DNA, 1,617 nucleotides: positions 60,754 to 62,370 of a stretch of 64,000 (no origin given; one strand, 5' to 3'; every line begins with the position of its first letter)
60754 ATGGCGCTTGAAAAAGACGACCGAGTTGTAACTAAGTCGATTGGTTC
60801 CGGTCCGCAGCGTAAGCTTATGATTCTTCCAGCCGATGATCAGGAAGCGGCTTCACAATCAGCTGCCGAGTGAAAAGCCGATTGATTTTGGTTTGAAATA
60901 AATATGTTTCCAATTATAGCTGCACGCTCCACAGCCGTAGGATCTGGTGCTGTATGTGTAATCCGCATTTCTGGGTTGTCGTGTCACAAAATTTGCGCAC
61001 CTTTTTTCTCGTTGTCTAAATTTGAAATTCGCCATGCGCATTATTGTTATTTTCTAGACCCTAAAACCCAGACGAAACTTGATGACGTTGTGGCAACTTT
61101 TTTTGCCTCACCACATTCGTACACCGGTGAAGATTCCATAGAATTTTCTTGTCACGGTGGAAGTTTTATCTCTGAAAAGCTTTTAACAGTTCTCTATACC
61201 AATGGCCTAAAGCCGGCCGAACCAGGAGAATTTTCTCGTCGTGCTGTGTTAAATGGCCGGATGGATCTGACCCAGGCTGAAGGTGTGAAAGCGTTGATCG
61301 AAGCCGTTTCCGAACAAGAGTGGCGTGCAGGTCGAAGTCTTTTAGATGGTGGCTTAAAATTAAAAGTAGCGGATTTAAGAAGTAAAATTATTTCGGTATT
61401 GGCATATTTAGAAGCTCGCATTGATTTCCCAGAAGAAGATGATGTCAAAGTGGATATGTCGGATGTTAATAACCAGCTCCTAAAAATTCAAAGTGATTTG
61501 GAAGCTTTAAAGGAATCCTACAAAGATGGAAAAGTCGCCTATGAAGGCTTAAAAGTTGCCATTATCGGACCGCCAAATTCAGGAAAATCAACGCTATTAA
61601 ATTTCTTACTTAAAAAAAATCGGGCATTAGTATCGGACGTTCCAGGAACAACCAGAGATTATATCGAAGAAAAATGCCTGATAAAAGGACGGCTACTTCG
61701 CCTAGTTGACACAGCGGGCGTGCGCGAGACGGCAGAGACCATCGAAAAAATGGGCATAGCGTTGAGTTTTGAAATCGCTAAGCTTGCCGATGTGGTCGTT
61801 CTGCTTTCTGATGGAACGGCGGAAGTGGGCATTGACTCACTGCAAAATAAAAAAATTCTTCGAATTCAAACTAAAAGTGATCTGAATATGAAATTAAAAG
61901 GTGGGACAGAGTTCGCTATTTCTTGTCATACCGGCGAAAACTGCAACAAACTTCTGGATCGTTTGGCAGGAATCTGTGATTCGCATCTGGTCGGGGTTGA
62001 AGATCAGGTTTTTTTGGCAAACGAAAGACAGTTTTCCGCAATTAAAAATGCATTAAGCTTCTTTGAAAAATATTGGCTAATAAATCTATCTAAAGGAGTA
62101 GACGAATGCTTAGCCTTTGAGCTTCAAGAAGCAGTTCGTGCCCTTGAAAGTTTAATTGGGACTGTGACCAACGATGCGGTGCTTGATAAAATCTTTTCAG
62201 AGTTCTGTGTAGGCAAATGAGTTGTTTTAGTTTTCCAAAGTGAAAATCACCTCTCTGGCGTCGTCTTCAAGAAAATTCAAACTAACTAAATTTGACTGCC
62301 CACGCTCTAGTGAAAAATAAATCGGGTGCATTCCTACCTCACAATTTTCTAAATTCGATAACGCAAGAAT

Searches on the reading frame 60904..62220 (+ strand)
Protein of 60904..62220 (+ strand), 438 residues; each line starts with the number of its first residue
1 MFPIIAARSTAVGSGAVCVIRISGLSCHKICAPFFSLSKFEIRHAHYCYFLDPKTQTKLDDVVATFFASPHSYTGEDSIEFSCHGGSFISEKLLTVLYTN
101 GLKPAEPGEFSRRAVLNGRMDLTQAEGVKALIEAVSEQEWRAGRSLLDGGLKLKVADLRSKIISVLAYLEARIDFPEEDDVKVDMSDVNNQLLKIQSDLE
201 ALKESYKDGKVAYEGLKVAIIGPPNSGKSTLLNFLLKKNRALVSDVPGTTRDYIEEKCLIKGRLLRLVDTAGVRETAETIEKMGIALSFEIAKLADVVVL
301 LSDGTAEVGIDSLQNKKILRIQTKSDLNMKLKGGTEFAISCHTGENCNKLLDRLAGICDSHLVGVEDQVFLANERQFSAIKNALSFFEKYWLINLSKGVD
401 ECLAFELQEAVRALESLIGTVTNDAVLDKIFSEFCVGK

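Call 31: find_encoding_contigs(protein=window:60904-62220:+, flank=10000, max_places=4)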
Protein window:60904-62220:+ (438 aa): 2 contigs read that carry it; 1 place shown.
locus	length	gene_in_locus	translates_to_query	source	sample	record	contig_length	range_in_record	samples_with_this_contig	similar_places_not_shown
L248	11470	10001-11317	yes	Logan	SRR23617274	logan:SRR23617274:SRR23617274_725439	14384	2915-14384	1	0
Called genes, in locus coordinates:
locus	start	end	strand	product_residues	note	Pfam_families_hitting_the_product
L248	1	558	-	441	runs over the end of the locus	PF00675:Peptidase_M16, PF05193:Peptidase_M16_C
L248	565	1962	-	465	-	PF00675:Peptidase_M16, PF05193:Peptidase_M16_C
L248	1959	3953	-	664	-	PF12797:Fer4_2 (faint), PF13183:Fer4_8, PF13187:Fer4_9, PF13237:Fer4_10, PF02754:CCG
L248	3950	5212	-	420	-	PF01134:GIDA (faint), PF01266:DAO (faint), PF03486:HI0933_like (faint), PF07992:Pyr_redox_2, PF13450:NAD_binding_8 (faint), PF13738:Pyr_redox_3 (faint), PF00070:Pyr_redox, PF22366:NDH2_C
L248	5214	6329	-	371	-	PF01168:Ala_racemase_N, PF00842:Ala_racemase_C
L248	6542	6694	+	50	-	PF00468:Ribosomal_L34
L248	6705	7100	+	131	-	PF00825:Ribonuclease_P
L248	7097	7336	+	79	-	PF01809:YidD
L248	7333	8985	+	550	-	PF14849:YidC_periplas, PF02096:60KD_IMP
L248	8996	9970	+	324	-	PF14804:Jag_N, PF01424:R3H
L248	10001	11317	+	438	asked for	PF10396:TrmE_N, PF12631:MnmE_helical, PF01926:MMR_HSR1, PF02421:FeoB_N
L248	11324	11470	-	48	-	?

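Call 42: find_homologous_proteins(query=window:60904-62220:+, max_evalue=1e-60)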
Query window:60904-62220:+ (438 aa): 4687 proteins with E <= 1e-60 among 8000 candidates; the best 120 are listed.
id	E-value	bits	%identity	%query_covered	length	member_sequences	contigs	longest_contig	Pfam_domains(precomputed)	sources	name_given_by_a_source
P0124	3.2e-286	967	100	100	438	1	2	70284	PF10396.15,PF01926.30,PF02421.25,PF12631.13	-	-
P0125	5.1e-190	650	66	100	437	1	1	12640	PF10396.15,PF01926.30,PF02421.25,PF12631.13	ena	-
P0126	1.1e-122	428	48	100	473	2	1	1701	PF10396.15,PF01926.30,PF00350.30,PF02421.25,PF12631.13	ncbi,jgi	jgi:tRNA modification GTPase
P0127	6.6e-121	422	48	99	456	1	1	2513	PF10396.15,PF01926.30,PF00350.30,PF02421.25,PF12631.13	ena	-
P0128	1.3e-119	418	48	100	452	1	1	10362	PF10396.15,PF01926.30,PF00350.30,PF02421.25,PF12631.13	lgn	-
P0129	3.1e-118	414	48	99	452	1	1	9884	PF10396.15,PF01926.30,PF00350.30,PF02421.25,PF12631.13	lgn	-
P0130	2.8e-115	404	46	100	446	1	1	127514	PF10396.15,PF01926.30,PF00350.30,PF02421.25,PF12631.13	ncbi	-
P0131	3.9e-115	403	44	100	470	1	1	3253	PF10396.15,PF01926.30,PF00350.30,PF02421.25,PF12631.13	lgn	-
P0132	9.7e-115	402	44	100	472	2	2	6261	PF10396.15,PF01926.30,PF00350.30,PF02421.25,PF12631.13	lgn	-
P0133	1.1e-114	402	47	99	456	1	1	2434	PF10396.15,PF01926.30,PF02421.25,PF12631.13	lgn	-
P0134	5.3e-114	400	47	100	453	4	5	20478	PF10396.15,PF01926.30,PF00350.30,PF02421.25,PF12631.13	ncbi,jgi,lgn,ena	jgi:tRNA modification GTPase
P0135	1.1e-113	399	46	99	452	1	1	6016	PF10396.15,PF01926.30,PF00350.30,PF02421.25,PF12631.13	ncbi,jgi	jgi:tRNA modification GTPase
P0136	4.0e-113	397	46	99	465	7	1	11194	PF10396.15,PF01926.30,PF02421.25,PF12631.13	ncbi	-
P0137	8.3e-113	396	45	100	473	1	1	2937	PF10396.15,PF01926.30,PF00350.30,PF02421.25,PF12631.13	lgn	-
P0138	1.1e-112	395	44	99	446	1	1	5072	PF10396.15,PF01926.30,PF00350.30,PF02421.25,PF12631.13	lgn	-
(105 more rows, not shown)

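Call 44: find_encoding_contigs(protein=P0125, flank=10000, max_places=4)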
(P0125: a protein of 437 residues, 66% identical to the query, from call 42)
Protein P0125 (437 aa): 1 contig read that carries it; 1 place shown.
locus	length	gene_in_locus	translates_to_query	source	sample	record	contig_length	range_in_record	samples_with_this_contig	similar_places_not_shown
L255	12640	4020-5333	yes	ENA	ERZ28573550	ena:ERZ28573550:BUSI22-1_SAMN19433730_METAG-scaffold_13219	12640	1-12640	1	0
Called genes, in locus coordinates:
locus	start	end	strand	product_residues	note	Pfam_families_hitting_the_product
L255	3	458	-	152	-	?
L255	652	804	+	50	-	PF00468:Ribosomal_L34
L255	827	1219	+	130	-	PF00825:Ribonuclease_P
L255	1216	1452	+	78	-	PF01809:YidD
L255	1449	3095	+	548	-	PF14849:YidC_periplas, PF02096:60KD_IMP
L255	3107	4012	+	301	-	PF14804:Jag_N, PF01424:R3H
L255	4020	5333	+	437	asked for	PF10396:TrmE_N, PF12631:MnmE_helical, PF01926:MMR_HSR1, PF02421:FeoB_N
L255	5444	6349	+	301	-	PF13641:Glyco_tranf_2_3, PF00535:Glycos_transf_2, PF10111:Glyco_tranf_2_2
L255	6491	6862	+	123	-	-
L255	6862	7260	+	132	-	-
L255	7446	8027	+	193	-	-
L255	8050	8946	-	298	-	PF00702:Hydrolase, PF13419:HAD_2 (weak), PF13242:Hydrolase_like (weak)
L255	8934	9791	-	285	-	PF03279:Lip_A_acyltrans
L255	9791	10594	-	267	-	PF00005:ABC_tran, PF13304:AAA_21 (weak)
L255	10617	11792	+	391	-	PF01619:Pro_dh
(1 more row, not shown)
